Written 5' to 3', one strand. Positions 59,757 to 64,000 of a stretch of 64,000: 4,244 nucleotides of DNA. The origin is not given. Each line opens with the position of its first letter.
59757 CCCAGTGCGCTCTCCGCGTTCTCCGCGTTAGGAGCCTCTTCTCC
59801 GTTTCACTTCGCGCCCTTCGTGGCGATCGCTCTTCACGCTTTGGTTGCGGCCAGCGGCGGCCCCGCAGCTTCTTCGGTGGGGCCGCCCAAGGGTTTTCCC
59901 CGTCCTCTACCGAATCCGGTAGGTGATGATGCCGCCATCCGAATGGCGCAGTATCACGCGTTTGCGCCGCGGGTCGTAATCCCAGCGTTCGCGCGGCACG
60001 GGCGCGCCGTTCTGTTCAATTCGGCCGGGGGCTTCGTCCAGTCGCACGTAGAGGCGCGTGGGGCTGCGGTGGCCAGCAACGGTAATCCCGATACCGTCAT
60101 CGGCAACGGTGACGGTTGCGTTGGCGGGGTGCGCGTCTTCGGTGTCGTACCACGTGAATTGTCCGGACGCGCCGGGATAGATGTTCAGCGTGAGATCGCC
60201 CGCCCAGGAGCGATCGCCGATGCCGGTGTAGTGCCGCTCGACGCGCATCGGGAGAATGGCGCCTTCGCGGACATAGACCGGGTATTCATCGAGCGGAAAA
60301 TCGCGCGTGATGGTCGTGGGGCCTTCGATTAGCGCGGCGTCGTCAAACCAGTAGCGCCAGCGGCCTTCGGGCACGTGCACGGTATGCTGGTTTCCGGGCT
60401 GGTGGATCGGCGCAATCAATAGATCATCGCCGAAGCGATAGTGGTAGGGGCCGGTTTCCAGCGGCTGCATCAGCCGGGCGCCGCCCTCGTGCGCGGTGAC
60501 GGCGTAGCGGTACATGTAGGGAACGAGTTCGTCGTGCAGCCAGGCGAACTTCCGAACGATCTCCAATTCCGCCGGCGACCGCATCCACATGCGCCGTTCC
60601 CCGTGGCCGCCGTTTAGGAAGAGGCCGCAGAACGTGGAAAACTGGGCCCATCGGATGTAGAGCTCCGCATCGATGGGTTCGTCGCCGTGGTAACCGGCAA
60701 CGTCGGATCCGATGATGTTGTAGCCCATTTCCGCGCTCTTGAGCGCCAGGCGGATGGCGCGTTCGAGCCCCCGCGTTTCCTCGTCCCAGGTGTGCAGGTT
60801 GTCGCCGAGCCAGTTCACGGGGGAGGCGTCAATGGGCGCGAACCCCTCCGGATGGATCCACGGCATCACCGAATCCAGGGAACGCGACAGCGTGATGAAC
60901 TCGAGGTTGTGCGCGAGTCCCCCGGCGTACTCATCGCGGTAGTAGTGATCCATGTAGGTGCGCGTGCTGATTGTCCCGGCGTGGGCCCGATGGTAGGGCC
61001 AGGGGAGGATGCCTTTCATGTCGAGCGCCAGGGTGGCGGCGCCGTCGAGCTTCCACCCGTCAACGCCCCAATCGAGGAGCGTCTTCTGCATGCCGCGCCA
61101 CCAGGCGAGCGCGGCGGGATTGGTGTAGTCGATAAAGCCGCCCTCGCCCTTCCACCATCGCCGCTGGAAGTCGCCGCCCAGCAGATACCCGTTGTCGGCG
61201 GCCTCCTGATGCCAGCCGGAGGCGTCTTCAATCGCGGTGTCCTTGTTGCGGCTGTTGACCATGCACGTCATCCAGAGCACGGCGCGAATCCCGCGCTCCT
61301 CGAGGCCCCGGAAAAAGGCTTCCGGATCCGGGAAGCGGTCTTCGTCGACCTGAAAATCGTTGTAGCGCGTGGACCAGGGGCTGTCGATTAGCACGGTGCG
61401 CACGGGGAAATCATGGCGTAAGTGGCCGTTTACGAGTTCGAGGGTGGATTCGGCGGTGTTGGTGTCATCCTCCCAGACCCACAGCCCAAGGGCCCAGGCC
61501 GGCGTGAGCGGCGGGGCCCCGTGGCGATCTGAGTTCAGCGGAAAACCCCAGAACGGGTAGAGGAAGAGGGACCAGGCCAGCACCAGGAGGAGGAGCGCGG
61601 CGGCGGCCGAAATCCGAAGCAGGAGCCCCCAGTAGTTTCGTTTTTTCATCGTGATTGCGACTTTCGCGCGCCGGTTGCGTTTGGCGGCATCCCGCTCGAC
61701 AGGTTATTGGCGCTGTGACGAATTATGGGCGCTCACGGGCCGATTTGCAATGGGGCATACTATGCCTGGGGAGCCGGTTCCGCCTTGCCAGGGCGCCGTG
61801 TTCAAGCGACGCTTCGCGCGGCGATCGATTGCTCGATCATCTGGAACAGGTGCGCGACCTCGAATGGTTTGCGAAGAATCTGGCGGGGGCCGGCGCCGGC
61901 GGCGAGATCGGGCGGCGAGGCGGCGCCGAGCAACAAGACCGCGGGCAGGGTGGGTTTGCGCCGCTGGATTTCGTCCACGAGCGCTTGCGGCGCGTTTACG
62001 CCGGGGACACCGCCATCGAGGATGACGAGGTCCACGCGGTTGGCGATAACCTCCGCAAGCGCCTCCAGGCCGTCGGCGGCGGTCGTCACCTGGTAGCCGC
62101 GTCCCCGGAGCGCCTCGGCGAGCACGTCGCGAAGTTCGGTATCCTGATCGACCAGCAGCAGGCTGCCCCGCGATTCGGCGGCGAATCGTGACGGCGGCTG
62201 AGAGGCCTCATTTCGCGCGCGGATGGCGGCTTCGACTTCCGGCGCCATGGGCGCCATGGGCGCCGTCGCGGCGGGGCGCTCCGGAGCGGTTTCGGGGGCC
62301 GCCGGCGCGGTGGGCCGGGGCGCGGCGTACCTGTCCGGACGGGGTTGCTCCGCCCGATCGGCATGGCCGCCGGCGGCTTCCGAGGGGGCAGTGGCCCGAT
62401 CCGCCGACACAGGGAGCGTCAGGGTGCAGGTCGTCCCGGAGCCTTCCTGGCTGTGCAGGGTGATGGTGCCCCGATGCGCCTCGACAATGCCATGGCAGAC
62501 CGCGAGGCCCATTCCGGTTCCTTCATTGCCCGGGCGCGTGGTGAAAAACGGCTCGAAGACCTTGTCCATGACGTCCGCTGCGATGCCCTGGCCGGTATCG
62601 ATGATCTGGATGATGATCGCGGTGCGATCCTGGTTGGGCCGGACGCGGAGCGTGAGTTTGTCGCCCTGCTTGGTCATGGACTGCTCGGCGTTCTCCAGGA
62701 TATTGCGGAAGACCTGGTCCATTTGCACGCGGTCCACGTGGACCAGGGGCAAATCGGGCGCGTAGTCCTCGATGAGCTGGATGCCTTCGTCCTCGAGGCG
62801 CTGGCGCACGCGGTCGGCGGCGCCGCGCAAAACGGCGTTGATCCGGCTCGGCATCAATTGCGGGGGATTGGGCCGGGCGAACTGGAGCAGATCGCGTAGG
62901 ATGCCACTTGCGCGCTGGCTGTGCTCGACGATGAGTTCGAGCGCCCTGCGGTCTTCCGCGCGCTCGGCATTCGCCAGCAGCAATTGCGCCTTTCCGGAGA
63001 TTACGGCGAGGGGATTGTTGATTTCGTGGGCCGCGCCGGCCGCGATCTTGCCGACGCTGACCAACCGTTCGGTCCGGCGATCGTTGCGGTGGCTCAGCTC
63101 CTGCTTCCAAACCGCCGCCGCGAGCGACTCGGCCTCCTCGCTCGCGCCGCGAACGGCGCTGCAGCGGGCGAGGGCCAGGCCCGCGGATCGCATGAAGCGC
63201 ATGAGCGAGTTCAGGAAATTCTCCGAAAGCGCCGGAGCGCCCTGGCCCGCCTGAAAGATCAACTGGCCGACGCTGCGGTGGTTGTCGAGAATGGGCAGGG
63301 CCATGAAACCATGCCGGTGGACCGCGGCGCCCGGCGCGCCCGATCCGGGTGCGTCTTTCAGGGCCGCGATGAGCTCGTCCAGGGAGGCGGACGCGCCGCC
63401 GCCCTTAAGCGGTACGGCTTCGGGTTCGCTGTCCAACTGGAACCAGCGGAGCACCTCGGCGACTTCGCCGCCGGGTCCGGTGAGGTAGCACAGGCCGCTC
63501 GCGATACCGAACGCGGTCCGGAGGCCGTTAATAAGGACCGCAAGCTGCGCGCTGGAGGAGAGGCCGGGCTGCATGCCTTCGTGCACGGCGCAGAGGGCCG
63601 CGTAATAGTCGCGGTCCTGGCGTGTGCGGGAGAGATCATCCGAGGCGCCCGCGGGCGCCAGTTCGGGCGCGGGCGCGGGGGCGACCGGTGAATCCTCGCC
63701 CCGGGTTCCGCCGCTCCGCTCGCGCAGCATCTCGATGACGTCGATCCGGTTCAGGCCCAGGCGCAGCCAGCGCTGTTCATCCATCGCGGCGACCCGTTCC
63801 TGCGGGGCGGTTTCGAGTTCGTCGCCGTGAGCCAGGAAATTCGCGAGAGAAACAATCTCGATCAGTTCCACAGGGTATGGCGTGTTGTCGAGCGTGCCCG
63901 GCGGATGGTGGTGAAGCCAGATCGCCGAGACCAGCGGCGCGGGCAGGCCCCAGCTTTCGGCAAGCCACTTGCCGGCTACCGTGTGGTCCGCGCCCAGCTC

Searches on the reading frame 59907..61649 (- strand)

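Call 48: search_protein_families(library=pfam, proteins=[window:59907-61649:-], max_evalue=0.00001)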
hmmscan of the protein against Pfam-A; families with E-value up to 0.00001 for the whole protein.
window:59907-61649:- (580 aa): 2 families
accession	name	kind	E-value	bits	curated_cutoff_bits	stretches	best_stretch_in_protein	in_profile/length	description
PF01055.32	Glyco_hydro_31_2nd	-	7.8e-48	163.9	23.5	1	46-381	1-327/328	Glycosyl hydrolases family 31 TIM-barrel domain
PF21365.3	Glyco_hydro_31_3rd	-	5.3e-11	43.3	24.4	1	403-466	24-87/87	Glycosyl hydrolase family 31 C-terminal domain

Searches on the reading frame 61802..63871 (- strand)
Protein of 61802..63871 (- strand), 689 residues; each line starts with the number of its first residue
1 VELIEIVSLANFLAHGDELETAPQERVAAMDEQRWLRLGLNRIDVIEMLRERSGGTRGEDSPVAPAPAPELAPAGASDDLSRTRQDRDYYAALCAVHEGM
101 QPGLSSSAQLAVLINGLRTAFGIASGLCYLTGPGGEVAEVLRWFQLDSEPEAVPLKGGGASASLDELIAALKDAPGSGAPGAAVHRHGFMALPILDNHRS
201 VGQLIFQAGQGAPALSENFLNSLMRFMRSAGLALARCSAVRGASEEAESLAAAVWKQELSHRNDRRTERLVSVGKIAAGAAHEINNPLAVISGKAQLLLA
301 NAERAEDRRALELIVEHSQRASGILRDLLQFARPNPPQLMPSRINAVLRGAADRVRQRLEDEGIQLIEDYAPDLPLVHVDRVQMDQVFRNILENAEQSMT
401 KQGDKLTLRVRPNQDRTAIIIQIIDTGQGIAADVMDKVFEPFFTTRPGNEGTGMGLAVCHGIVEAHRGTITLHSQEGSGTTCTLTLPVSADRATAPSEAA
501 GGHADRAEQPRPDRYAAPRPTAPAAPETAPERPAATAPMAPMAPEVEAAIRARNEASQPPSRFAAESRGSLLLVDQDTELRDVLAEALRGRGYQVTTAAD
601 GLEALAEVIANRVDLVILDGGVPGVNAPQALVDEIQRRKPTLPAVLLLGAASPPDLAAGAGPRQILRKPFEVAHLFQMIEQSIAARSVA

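Call 48: search_protein_families(library=pfam, proteins=[window:61802-63871:-], max_evalue=0.00001)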
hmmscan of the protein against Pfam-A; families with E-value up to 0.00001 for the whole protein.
window:61802-63871:- (689 aa): 3 families
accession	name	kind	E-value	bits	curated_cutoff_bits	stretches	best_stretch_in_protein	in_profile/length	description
PF02518.31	HATPase_c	-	9.6e-25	87.6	26.4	1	380-488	2-109/111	Histidine kinase-, DNA gyrase B-, and HSP90-like ATPase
PF00512.31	HisKA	-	4.1e-14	52.8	26.9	1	274-334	3-63/66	His Kinase A (phospho-acceptor) domain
PF00072.30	Response_reg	-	3.9e-13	50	30.2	1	572-680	2-111/111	Response regulator receiver domain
